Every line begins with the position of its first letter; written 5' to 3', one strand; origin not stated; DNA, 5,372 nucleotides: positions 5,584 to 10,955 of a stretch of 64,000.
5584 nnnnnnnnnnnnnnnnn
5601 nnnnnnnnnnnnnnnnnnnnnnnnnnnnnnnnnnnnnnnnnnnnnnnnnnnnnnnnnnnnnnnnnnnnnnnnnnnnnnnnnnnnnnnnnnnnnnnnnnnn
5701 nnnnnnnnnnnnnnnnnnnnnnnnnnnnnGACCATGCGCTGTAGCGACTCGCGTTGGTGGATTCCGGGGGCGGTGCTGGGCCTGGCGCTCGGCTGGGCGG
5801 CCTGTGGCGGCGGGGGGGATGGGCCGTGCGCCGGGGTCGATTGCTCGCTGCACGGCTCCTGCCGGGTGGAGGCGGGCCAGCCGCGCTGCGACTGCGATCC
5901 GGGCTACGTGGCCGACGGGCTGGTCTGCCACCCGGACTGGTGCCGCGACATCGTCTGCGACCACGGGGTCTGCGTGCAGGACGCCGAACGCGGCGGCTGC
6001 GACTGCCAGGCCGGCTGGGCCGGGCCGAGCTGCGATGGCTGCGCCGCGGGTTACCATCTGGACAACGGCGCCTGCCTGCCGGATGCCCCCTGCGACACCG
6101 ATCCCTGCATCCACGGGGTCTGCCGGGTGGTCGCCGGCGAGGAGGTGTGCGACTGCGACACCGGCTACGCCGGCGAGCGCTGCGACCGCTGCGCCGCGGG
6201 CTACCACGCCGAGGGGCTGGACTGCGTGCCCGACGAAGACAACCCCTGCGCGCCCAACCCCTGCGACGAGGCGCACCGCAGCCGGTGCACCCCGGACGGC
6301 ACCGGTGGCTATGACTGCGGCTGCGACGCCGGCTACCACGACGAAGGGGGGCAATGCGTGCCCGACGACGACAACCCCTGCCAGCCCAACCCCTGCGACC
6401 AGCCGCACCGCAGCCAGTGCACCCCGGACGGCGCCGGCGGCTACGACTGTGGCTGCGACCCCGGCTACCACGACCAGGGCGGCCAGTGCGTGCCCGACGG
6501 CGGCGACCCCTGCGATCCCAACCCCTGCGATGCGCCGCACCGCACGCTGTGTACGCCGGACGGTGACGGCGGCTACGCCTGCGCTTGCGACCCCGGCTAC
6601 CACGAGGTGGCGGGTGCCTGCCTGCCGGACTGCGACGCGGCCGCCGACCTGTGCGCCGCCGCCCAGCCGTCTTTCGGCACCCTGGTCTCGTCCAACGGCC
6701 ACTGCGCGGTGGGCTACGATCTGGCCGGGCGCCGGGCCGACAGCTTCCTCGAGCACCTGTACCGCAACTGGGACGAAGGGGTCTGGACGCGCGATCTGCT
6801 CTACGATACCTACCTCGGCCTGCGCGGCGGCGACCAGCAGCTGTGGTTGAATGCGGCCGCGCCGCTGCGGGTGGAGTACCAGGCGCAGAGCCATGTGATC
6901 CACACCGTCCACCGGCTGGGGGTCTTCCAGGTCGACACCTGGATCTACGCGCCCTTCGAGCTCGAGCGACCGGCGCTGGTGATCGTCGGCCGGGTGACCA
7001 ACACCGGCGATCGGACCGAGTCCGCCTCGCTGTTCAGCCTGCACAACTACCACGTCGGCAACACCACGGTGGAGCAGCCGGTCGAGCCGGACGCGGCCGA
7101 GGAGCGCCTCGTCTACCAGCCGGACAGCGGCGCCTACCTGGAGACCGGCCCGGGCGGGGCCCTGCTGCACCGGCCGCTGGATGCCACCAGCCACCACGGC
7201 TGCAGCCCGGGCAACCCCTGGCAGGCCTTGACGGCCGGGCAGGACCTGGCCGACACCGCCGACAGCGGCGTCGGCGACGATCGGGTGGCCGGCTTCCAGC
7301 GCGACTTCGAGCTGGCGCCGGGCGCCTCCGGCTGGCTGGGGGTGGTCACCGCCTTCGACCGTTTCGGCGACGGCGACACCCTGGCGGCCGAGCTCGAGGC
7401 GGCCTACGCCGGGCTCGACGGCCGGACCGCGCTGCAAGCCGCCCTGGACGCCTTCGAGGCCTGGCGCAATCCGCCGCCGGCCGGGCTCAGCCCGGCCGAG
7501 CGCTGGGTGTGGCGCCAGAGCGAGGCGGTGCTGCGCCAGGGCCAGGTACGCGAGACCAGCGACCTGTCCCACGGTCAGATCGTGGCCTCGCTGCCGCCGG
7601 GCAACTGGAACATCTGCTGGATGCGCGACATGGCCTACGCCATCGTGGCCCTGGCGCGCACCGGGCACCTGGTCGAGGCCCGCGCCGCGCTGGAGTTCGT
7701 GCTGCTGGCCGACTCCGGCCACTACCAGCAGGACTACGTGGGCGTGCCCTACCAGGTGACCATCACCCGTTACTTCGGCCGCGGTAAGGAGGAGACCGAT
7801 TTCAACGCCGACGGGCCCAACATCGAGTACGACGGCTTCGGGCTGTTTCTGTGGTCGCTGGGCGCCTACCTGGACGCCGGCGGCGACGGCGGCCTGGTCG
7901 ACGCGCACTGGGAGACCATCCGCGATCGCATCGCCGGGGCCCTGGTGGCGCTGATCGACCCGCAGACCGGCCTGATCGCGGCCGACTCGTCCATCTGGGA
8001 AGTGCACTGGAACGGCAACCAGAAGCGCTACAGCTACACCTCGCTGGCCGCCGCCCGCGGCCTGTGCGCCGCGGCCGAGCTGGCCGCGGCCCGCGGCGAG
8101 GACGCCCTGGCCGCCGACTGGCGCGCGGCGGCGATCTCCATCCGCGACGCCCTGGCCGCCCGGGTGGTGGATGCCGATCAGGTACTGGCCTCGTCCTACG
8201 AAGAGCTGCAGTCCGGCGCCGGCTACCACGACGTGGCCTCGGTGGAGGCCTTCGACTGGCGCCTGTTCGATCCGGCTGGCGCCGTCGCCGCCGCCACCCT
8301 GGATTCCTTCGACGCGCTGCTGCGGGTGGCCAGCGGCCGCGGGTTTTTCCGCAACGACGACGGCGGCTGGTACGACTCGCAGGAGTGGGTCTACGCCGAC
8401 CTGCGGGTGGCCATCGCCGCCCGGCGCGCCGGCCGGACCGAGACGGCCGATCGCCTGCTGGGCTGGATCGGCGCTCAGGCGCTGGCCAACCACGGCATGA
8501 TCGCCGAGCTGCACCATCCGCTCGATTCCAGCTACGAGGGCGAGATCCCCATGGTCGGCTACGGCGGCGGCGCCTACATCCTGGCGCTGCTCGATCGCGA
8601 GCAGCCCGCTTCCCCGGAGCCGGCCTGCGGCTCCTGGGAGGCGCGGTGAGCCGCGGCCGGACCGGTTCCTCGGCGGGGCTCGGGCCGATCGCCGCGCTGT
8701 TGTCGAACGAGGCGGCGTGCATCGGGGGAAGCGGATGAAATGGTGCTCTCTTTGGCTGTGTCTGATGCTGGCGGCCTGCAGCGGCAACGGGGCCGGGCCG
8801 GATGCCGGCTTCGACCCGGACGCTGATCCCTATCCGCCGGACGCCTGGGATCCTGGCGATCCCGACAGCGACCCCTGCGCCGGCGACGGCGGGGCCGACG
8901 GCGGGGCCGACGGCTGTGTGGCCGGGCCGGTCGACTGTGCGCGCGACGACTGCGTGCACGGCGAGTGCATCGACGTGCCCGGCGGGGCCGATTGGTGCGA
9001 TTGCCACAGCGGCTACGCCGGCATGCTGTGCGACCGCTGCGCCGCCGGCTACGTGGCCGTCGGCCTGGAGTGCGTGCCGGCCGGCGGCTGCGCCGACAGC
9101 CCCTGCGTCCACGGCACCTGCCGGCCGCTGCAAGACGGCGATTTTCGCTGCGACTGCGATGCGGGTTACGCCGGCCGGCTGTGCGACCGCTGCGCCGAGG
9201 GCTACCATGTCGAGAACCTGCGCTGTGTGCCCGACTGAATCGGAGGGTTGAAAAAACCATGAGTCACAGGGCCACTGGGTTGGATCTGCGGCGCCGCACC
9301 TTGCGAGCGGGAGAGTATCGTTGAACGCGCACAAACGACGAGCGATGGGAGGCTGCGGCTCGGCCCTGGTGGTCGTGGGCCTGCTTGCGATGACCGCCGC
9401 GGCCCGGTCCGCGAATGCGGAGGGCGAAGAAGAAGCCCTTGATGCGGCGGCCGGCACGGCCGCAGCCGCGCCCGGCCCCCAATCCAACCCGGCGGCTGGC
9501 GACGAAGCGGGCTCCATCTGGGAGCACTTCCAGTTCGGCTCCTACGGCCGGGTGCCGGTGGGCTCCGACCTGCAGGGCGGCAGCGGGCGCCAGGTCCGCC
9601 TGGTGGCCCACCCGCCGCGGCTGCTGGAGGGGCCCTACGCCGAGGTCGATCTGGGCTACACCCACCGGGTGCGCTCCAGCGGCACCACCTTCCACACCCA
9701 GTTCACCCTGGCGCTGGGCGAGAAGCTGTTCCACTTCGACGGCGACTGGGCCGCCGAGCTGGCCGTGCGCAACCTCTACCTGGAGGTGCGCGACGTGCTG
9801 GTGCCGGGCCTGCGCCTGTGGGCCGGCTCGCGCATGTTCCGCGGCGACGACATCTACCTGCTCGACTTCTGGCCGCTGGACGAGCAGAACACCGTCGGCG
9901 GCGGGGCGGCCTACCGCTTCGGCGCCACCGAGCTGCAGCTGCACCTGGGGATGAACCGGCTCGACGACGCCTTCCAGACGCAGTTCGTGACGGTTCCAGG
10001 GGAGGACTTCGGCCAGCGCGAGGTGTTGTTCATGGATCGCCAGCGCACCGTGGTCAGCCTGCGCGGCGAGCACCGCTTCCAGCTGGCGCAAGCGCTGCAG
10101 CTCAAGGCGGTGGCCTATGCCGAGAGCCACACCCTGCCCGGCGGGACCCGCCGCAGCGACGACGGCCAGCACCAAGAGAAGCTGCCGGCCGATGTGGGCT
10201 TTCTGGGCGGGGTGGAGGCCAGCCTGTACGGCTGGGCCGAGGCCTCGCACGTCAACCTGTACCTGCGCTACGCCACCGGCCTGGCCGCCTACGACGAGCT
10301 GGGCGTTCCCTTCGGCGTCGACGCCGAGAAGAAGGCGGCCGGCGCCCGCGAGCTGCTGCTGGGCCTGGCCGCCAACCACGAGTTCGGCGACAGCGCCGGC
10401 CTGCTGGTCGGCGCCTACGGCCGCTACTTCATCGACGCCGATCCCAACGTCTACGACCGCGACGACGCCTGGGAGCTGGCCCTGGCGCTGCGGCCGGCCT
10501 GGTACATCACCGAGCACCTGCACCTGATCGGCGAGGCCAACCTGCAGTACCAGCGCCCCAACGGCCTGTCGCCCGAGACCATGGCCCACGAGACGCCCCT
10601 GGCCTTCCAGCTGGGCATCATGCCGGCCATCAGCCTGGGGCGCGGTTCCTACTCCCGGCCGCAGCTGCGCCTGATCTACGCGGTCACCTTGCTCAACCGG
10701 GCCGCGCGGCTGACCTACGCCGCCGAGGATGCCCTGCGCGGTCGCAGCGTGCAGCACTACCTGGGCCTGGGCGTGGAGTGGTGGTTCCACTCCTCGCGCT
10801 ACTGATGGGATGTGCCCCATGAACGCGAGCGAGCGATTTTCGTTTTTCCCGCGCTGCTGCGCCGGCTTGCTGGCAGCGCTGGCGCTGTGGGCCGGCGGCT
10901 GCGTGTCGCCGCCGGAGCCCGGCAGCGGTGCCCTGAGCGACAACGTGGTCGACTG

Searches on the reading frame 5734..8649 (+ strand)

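Call 9: search_protein_families(library=pfam, proteins=[window:5734-8649:+], max_evalue=0.00001)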
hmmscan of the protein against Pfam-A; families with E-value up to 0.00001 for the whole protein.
window:5734-8649:+ (971 aa): 1 family
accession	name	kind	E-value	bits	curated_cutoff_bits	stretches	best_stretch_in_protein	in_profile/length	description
PF00723.27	Glyco_hydro_15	-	8.9e-08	31.9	22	1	614-822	24-235/427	Glycosyl hydrolases family 15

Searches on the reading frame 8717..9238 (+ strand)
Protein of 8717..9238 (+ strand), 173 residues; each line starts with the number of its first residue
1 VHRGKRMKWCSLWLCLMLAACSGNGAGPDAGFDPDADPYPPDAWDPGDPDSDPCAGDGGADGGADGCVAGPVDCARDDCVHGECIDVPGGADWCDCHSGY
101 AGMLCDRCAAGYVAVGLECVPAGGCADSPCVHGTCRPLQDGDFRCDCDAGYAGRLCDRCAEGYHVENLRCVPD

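Call 9: search_protein_families(library=pfam, proteins=[window:8717-9238:+], max_evalue=0.00001)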
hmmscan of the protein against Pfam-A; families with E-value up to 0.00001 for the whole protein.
window:8717-9238:+ (173 aa): 2 families
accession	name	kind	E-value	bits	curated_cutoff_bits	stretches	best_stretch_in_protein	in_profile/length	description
PF00008.33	EGF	-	4.4e-08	33.7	21.5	1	125-154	1-31/32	EGF-like domain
PF00053.31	EGF_laminin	-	1.4e-07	32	21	0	125-165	3-40/49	Laminin EGF domain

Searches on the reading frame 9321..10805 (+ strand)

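Call 9: search_protein_families(library=pfam, proteins=[window:9321-10805:+], max_evalue=0.00001)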
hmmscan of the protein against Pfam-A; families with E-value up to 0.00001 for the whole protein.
window:9321-10805:+ (494 aa): 1 family
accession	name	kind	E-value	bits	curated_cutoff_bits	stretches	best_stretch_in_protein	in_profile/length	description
PF02264.21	LamB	-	7.3e-26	92.4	25.1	1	100-489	31-378/378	LamB porin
